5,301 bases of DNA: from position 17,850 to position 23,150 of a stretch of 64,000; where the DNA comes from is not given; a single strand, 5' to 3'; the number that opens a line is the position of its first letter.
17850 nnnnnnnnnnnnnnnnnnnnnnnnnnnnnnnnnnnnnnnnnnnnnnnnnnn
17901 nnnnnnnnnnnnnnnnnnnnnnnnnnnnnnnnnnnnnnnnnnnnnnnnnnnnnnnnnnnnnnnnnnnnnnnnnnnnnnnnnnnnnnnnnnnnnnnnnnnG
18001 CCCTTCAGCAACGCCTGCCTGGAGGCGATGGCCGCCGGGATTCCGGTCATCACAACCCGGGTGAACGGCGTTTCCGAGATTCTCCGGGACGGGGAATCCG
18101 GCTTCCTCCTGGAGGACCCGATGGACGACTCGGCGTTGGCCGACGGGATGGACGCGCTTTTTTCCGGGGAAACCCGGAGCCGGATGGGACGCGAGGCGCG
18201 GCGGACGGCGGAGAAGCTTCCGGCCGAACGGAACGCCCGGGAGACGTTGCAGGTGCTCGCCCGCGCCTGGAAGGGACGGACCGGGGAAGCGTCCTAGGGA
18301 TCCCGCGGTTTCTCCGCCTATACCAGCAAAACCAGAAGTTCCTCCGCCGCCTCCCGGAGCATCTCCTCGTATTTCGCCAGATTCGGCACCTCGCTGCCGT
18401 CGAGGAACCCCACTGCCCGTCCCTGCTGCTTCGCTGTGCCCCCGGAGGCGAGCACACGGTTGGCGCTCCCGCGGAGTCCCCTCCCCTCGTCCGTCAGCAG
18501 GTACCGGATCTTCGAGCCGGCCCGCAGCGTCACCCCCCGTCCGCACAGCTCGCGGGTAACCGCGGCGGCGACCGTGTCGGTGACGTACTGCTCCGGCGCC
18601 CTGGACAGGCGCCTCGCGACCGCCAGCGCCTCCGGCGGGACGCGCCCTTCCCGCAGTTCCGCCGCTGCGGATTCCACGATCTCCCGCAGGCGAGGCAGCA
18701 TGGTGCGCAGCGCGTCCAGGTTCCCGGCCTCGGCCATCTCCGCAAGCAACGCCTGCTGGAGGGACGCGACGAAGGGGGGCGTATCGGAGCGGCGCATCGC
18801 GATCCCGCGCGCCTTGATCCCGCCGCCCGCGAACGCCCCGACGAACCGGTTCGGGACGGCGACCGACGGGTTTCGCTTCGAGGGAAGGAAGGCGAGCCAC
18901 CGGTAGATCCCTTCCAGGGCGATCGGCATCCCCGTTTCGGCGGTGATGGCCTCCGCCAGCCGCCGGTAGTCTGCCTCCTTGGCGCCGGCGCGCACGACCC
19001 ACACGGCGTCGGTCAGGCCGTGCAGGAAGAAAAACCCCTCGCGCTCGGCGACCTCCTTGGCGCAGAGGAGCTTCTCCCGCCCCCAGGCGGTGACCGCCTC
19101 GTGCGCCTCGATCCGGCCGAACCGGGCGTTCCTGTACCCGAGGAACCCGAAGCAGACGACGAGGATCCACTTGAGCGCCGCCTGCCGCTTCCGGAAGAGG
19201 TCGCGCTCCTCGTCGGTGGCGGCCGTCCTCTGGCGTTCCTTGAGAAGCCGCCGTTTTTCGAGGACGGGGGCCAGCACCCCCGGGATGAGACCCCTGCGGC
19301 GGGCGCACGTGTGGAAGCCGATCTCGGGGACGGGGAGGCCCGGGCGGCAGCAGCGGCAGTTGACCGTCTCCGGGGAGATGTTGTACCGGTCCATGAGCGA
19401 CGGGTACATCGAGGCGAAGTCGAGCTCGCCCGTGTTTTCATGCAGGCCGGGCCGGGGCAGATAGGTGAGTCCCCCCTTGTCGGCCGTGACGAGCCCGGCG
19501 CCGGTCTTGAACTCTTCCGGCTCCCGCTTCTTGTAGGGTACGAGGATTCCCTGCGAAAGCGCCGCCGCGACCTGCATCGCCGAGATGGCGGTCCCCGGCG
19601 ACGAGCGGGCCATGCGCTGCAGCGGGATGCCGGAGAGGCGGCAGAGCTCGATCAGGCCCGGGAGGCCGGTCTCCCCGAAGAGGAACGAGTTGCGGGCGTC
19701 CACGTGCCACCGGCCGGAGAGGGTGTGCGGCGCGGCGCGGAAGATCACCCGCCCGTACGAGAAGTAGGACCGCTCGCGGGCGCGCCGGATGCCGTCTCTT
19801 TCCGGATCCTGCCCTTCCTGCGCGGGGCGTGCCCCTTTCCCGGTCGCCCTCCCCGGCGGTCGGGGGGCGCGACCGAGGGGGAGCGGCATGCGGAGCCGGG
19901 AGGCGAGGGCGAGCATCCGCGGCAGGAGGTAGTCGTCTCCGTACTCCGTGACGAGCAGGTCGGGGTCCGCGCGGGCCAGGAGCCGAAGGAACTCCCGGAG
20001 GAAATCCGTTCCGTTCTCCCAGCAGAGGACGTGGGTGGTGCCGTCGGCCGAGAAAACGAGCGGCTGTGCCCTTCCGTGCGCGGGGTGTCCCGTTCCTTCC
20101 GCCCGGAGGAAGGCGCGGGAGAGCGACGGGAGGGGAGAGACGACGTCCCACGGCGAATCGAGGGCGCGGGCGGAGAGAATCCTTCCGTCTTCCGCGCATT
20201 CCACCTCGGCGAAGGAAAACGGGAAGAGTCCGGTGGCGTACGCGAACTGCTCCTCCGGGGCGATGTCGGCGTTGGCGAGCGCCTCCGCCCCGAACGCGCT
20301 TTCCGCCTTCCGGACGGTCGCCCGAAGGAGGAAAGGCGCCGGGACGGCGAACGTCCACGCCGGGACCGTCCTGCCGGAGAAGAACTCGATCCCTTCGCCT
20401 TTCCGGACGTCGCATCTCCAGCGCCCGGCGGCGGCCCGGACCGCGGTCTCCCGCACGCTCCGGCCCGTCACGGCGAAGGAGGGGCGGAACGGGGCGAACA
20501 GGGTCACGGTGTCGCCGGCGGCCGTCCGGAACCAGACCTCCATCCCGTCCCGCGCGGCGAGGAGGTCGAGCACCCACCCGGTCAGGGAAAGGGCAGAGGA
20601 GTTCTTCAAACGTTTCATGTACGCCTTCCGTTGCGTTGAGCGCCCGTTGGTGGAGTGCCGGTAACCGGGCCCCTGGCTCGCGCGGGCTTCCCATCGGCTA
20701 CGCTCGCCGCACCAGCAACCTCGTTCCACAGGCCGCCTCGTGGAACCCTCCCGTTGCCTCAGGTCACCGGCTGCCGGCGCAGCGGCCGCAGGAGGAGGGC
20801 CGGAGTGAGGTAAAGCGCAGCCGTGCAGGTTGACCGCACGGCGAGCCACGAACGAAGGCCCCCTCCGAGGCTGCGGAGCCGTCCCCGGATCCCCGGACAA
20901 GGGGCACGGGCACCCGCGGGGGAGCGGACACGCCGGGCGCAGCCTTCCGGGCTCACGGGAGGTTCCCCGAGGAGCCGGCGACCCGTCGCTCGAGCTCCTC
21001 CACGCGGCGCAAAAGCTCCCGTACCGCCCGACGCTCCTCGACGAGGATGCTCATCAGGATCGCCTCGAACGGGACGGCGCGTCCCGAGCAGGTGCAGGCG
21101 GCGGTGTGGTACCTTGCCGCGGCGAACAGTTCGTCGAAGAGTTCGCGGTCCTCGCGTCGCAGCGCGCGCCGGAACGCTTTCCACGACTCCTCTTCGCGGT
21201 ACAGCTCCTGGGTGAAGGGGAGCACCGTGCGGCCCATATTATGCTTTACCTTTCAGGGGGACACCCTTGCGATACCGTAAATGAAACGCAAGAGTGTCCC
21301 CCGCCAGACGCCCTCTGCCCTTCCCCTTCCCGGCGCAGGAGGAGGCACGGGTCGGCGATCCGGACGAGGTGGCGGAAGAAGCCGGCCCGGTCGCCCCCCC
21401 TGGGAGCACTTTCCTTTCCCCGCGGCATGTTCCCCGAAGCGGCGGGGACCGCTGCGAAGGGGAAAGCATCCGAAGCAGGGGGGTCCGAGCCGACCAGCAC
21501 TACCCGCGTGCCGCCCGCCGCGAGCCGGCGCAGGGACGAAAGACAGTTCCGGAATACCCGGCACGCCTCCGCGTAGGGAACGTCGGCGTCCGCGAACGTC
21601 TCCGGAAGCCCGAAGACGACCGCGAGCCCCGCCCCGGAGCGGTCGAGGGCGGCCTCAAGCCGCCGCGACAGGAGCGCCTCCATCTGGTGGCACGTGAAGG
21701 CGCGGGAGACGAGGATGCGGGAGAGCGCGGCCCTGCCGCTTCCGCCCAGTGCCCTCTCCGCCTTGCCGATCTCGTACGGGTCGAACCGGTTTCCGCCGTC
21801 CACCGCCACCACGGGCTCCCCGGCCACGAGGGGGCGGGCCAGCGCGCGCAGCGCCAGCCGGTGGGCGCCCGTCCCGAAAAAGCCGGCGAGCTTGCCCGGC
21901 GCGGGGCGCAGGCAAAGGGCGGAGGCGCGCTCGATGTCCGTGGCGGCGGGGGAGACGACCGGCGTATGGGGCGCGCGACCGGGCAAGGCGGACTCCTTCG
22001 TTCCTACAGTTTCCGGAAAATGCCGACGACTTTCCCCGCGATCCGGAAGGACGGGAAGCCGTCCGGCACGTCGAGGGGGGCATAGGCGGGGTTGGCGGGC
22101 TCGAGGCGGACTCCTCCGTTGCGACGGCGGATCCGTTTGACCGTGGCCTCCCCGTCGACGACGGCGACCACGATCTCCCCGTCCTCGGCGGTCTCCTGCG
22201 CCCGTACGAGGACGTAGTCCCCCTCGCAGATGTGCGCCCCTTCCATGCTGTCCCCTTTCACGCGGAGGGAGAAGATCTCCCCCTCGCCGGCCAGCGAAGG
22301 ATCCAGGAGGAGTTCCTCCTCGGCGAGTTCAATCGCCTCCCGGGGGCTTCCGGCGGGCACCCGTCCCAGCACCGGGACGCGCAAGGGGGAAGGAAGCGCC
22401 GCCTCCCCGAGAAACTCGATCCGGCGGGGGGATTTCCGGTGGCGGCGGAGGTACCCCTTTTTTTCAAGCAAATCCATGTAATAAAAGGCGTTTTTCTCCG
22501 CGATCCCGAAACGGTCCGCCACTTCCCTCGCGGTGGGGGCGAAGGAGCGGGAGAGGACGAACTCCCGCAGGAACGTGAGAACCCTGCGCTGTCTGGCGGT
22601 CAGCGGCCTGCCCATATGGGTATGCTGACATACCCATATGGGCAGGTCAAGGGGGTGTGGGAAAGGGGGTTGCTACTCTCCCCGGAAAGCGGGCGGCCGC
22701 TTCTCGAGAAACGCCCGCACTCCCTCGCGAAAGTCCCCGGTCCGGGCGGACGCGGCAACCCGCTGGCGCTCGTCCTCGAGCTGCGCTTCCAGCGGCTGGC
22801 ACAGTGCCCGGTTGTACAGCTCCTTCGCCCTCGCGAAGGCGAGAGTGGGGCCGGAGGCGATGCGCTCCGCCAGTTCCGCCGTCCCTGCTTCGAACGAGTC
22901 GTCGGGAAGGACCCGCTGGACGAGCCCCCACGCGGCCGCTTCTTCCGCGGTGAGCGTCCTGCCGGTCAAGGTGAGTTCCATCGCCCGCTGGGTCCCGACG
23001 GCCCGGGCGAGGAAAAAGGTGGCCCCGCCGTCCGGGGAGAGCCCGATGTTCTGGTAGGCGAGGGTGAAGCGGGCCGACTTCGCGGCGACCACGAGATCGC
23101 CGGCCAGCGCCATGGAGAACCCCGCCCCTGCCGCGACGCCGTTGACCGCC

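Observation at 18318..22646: lexA sits at the head of a four-gene minus-strand block ending in a family-B DNA polymerase: possible variant SOS mutagenesis cassette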

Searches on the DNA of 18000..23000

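Call 37: search_rna_families(source=window, start=18000, end=23000, threshold=evalue, max_evalue=1)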
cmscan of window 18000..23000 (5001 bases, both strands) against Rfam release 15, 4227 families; matches with E-value up to 1: 1.
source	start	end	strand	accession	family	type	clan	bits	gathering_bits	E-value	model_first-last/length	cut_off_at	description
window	22605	22648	+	RF04161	mir-3688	Gene; miRNA;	-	22.1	84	0.59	20-69/88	no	mir-3688 microRNA precursor family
